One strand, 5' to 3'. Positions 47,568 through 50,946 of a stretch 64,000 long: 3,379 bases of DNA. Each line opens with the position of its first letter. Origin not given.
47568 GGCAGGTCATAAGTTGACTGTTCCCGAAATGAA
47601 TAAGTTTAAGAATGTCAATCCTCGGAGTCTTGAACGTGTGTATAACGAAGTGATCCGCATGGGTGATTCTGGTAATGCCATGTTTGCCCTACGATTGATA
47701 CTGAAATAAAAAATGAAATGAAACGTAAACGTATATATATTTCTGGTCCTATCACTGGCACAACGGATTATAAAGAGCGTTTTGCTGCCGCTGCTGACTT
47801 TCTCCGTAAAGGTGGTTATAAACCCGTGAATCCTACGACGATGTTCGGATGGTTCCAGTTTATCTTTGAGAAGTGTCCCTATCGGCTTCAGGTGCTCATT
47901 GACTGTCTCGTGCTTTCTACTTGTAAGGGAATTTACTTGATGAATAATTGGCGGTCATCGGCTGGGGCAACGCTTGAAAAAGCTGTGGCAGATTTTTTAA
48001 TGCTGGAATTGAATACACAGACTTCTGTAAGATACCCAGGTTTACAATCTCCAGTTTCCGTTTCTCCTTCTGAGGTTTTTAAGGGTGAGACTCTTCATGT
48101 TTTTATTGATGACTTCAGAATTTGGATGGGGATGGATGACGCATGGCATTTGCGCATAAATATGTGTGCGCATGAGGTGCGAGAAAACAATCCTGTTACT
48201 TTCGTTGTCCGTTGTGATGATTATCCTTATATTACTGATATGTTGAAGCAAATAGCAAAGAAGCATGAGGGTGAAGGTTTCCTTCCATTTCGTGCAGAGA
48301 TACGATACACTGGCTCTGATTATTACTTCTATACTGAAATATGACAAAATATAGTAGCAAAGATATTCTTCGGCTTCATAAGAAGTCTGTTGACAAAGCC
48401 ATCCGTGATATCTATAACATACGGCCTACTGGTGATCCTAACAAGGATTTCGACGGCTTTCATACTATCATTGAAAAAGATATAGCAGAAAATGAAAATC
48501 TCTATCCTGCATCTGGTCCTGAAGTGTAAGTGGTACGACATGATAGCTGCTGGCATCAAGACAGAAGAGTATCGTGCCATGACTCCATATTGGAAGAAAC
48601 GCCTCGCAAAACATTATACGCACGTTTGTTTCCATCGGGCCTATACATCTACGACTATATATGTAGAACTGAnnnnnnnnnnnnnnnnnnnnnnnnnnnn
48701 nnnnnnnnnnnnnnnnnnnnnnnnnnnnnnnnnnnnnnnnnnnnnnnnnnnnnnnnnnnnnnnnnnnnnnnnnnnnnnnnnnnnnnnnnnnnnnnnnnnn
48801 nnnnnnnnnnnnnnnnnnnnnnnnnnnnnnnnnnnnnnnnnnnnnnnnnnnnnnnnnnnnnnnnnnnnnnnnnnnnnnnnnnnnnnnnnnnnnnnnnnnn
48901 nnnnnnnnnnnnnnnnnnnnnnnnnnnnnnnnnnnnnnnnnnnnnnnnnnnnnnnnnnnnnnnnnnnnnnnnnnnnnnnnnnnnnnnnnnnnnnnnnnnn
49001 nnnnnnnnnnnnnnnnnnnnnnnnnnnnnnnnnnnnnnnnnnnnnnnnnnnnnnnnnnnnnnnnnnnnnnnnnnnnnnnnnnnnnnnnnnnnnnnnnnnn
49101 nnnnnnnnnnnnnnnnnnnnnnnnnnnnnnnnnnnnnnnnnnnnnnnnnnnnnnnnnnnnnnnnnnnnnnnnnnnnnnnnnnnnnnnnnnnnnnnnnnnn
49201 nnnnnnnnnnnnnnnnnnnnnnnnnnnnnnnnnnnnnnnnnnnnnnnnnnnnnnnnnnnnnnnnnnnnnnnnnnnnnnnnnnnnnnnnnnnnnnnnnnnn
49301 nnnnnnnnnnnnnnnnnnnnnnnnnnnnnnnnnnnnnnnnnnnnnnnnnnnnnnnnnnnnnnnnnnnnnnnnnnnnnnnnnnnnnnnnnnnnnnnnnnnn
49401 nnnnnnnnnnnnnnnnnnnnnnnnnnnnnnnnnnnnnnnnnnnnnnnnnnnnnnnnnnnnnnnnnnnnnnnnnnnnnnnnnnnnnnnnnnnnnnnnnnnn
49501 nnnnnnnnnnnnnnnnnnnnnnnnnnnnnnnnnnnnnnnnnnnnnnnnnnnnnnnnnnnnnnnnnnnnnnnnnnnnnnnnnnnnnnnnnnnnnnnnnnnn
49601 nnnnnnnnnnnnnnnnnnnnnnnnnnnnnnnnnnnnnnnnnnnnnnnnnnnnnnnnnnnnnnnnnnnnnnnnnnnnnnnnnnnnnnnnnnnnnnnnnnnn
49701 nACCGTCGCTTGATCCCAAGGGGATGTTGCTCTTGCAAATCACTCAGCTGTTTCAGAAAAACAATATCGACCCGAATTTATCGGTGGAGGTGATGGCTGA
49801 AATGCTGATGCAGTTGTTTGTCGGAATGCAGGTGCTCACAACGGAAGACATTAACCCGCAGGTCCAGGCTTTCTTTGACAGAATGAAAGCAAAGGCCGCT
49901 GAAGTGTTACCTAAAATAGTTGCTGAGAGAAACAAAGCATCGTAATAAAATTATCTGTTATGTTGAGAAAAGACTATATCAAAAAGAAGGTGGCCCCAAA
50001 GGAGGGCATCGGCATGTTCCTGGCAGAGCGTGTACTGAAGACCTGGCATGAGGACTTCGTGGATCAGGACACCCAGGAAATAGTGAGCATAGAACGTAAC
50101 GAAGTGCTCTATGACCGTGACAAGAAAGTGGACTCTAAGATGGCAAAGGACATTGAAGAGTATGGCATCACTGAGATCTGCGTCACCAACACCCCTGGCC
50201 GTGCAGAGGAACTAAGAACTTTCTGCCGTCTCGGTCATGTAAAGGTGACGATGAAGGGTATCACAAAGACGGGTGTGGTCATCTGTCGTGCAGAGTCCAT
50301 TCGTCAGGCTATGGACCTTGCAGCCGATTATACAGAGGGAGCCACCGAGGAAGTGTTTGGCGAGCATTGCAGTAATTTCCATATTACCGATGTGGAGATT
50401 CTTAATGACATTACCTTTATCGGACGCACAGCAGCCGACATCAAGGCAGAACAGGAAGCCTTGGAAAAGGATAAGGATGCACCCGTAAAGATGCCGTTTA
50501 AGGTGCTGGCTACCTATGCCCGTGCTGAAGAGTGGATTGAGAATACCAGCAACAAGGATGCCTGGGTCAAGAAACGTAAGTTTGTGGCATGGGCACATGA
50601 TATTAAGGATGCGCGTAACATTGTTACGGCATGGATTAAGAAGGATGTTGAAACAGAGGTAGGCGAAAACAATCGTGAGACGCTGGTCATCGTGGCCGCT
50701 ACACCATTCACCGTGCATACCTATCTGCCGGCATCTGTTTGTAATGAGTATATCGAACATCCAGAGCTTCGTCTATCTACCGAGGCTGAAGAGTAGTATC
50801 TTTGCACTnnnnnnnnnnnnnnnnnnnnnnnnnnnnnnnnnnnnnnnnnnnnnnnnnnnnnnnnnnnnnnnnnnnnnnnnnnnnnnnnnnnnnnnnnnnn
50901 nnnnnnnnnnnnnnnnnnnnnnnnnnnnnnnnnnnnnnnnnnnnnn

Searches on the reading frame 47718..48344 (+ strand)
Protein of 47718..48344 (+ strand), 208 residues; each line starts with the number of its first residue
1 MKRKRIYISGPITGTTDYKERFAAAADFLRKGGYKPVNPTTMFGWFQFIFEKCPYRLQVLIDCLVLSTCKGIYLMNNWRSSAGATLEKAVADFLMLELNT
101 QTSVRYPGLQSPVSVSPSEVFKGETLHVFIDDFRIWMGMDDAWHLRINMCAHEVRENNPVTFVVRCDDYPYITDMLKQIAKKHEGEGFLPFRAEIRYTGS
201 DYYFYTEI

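Call 38: search_protein_families(library=phrogs, proteins=[window:47718-48344:+], max_evalue=0.001)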
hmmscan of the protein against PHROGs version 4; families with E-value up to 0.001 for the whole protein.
window:47718-48344:+ (208 aa): 4 families
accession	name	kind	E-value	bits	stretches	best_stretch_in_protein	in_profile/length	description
phrog_355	-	DNA, RNA and nucleotide metabolism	1.1e-18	68.6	1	1-103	72-174/249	nucleoside 2-deoxyribosyltransferase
phrog_5781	-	unknown function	3.5e-15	57.1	1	4-107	6-105/220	-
phrog_12019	-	other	0.00014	22.6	1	20-98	32-109/241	MazG-like pyrophosphatase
phrog_15484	-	other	0.00019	22.2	1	6-98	153-242/253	hydrolase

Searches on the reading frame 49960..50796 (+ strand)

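Call 11: search_protein_families(library=phrogs, proteins=[window:49960-50796:+], max_evalue=0.001)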
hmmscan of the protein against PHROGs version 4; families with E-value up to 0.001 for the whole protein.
window:49960-50796:+ (278 aa): 1 family
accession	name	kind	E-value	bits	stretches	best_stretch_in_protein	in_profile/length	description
phrog_35807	-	unknown function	3.9e-22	79.8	1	17-267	25-278/283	-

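Call 35: search_protein_families(library=pfam, proteins=[window:49960-50796:+], max_evalue=0.01)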
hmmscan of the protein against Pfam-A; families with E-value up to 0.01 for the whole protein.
window:49960-50796:+ (278 aa): 0 families
